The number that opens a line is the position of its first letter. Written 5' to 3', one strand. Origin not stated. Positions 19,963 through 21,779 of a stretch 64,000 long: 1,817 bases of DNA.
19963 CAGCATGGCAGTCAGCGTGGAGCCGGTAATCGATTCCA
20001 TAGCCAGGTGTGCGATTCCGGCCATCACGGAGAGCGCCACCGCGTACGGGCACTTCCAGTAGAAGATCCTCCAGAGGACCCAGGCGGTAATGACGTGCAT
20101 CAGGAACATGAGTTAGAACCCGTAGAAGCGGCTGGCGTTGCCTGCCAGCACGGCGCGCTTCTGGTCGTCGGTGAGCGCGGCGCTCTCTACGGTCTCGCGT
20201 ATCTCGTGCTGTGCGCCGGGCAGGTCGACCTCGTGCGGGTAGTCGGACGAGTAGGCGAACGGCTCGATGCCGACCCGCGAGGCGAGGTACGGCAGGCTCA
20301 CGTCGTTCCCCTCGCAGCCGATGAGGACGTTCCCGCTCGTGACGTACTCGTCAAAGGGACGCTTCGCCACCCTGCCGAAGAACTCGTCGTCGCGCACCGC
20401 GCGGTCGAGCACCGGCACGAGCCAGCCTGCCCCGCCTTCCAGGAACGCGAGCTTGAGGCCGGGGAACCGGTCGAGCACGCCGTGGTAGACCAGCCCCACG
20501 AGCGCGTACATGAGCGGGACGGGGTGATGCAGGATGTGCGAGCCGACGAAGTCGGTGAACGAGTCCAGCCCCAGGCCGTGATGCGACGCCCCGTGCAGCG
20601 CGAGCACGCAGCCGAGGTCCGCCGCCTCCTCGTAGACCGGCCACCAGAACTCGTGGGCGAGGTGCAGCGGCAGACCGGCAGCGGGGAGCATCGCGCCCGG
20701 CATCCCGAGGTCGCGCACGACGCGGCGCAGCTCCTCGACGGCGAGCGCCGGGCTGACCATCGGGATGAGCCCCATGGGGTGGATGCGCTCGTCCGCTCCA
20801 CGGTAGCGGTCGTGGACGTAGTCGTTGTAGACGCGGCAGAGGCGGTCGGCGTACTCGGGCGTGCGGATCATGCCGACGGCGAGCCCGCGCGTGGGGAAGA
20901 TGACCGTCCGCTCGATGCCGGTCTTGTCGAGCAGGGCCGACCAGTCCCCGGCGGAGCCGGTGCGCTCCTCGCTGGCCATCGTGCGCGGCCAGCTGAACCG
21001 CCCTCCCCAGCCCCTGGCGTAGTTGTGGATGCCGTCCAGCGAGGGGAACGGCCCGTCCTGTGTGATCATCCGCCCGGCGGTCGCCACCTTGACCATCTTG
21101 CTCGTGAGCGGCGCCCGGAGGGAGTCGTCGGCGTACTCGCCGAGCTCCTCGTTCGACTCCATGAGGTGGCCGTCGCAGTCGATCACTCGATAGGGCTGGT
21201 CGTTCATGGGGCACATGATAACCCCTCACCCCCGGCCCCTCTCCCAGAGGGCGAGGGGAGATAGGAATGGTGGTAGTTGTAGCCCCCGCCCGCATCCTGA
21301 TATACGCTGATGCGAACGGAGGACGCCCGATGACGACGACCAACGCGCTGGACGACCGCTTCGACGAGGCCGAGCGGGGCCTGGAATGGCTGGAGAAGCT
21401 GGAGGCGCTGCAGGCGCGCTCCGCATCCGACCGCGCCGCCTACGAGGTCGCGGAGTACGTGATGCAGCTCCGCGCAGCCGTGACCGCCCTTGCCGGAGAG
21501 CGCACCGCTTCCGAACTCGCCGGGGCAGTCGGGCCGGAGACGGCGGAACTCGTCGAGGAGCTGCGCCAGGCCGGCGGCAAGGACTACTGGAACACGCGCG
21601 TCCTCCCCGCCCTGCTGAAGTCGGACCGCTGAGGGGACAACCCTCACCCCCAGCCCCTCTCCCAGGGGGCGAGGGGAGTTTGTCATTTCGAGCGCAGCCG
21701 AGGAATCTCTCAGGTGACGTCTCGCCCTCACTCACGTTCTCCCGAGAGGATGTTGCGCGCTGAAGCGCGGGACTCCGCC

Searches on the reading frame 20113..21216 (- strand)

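Call 26: search_protein_families(library=pfam, proteins=[window:20113-21216:-], max_evalue=0.01)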
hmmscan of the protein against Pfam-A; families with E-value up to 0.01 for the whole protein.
window:20113-21216:- (367 aa): 1 family
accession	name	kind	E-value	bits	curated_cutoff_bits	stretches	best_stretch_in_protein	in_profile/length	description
PF04909.20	Amidohydro_2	-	1.1e-19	71.7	26.4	1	12-367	1-289/289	Amidohydrolase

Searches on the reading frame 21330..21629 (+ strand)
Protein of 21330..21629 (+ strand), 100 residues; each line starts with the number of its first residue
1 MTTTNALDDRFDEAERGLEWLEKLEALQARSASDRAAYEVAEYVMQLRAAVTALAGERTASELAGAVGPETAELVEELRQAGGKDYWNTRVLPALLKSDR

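Call 26: search_protein_families(library=pfam, proteins=[window:21330-21629:+], max_evalue=0.01)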
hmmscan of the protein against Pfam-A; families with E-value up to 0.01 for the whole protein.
seq(100 aa): 1 family
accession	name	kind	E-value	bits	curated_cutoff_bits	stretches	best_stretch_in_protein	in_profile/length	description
PF24033.1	DUF7342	-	0.0062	17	31.6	1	14-69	34-88/150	Family of unknown function (DUF7342)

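Call 27: search_protein_families(library=phrogs, proteins=[window:21330-21629:+], max_evalue=0.01)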
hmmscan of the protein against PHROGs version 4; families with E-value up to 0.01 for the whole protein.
seq(100 aa): 0 families
